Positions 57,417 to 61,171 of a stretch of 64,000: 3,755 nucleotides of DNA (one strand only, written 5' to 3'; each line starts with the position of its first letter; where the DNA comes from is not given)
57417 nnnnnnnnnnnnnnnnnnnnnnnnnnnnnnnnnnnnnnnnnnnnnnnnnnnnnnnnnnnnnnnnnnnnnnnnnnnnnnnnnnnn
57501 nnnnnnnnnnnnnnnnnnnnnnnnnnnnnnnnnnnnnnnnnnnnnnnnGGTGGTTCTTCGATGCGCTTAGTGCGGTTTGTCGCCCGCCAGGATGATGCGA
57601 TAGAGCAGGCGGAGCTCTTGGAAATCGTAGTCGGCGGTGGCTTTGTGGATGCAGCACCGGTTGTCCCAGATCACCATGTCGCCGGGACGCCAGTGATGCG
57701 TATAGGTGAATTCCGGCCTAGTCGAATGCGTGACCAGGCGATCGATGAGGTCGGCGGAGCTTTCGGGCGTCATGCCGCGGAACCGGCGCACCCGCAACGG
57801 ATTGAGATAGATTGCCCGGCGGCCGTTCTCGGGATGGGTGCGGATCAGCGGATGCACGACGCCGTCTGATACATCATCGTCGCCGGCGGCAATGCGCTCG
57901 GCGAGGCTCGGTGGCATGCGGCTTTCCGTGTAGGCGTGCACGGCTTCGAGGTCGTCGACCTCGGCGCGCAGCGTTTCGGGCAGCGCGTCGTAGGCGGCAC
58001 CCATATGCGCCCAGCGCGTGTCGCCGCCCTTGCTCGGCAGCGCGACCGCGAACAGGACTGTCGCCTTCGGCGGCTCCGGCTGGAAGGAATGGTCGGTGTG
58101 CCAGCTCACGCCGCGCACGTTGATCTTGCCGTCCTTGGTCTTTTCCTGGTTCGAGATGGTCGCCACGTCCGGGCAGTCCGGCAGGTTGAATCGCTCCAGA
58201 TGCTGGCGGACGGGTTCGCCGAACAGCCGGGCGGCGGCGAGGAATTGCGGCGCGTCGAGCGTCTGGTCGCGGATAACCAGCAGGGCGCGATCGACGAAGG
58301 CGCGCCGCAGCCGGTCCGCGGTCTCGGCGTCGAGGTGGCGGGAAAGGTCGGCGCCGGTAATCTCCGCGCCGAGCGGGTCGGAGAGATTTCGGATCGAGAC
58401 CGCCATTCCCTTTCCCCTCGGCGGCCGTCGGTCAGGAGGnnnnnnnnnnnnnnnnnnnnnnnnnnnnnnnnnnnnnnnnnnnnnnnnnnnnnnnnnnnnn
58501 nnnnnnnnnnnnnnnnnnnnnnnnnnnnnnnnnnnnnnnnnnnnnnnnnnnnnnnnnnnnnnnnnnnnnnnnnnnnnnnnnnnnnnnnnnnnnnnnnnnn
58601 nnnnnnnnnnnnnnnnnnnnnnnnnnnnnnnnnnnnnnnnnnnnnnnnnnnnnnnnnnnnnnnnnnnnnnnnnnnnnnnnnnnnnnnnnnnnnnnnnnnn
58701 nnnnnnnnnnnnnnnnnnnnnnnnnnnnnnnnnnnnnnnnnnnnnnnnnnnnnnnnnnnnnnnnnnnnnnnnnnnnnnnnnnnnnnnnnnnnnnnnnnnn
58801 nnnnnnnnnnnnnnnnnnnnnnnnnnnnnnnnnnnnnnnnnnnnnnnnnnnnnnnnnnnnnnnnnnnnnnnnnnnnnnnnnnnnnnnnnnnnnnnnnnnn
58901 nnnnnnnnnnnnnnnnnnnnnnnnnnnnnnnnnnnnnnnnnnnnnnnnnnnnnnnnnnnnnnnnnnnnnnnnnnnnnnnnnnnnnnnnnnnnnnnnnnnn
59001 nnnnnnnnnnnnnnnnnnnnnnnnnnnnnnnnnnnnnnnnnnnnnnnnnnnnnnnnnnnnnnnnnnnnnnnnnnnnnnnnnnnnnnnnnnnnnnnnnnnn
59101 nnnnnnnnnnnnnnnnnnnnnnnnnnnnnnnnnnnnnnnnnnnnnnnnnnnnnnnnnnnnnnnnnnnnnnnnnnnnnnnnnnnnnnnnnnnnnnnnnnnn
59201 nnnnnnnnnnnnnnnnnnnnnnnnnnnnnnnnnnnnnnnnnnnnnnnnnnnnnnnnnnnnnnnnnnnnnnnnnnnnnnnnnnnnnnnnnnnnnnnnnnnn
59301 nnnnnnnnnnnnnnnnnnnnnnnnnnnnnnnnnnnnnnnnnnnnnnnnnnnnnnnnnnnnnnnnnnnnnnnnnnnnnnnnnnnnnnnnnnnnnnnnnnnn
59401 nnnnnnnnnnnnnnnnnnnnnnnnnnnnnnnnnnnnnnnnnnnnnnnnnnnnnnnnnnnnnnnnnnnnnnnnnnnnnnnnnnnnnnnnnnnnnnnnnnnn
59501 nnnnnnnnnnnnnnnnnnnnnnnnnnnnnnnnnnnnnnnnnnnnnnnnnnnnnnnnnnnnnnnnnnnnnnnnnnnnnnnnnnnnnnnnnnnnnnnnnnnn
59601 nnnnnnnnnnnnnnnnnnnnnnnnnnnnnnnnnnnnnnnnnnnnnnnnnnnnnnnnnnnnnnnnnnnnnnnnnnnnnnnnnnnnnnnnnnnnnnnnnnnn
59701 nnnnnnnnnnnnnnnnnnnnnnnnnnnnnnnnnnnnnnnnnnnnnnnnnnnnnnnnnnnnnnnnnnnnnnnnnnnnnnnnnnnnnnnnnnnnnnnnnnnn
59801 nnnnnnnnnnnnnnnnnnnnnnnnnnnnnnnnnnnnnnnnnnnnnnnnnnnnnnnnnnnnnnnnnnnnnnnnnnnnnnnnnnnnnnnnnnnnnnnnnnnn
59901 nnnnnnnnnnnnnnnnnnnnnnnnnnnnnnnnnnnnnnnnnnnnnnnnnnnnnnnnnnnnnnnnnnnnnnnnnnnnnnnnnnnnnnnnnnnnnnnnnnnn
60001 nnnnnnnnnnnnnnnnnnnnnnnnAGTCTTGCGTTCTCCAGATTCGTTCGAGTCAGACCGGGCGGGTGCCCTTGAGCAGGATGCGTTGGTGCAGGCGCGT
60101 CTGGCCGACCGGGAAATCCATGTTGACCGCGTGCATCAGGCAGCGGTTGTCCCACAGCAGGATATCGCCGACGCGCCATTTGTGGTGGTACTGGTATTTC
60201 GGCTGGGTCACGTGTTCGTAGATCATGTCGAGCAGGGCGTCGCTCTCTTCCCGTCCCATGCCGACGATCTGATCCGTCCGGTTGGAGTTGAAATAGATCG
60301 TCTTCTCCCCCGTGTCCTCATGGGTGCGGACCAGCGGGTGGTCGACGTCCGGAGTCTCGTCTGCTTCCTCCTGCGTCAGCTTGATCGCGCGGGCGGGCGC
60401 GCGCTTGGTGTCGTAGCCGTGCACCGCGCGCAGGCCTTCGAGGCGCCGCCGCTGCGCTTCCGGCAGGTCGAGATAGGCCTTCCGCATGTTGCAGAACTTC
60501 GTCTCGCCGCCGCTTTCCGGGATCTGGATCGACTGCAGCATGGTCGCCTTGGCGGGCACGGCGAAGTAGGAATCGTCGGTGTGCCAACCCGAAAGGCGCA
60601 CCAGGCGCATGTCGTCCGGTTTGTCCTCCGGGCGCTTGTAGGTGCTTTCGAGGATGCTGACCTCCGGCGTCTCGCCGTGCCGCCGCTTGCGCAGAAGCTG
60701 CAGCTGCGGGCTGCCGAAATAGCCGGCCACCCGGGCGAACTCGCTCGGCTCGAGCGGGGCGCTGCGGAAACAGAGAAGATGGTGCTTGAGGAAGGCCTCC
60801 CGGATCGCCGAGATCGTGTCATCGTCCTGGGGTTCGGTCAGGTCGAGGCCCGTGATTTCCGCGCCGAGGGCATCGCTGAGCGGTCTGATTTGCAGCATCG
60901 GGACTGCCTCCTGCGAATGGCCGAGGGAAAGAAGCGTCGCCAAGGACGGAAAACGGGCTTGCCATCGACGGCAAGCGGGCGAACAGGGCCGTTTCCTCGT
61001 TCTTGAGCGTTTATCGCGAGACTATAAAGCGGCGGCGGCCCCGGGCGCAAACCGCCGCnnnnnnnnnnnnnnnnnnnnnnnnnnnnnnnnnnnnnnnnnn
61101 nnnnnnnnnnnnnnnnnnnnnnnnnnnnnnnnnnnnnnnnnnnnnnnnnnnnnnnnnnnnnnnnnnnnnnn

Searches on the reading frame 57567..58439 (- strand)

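Call 26: search_protein_families(library=pfam, proteins=[window:57567-58439:-], max_evalue=0.001)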
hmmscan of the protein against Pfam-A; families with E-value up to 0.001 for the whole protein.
window:57567-58439:- (290 aa): 1 family
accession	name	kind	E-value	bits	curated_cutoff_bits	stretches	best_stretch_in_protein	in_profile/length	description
PF02668.22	TauD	-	6.6e-64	216.8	27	1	16-282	2-266/267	Taurine catabolism dioxygenase TauD, TfdA family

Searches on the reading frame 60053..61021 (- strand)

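Call 26: search_protein_families(library=pfam, proteins=[window:60053-61021:-], max_evalue=0.001)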
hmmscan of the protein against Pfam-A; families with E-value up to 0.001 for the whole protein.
window:60053-61021:- (322 aa): 1 family
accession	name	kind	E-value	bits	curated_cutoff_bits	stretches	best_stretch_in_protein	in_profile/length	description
PF02668.22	TauD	-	5.2e-69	233.6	27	1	44-314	1-266/267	Taurine catabolism dioxygenase TauD, TfdA family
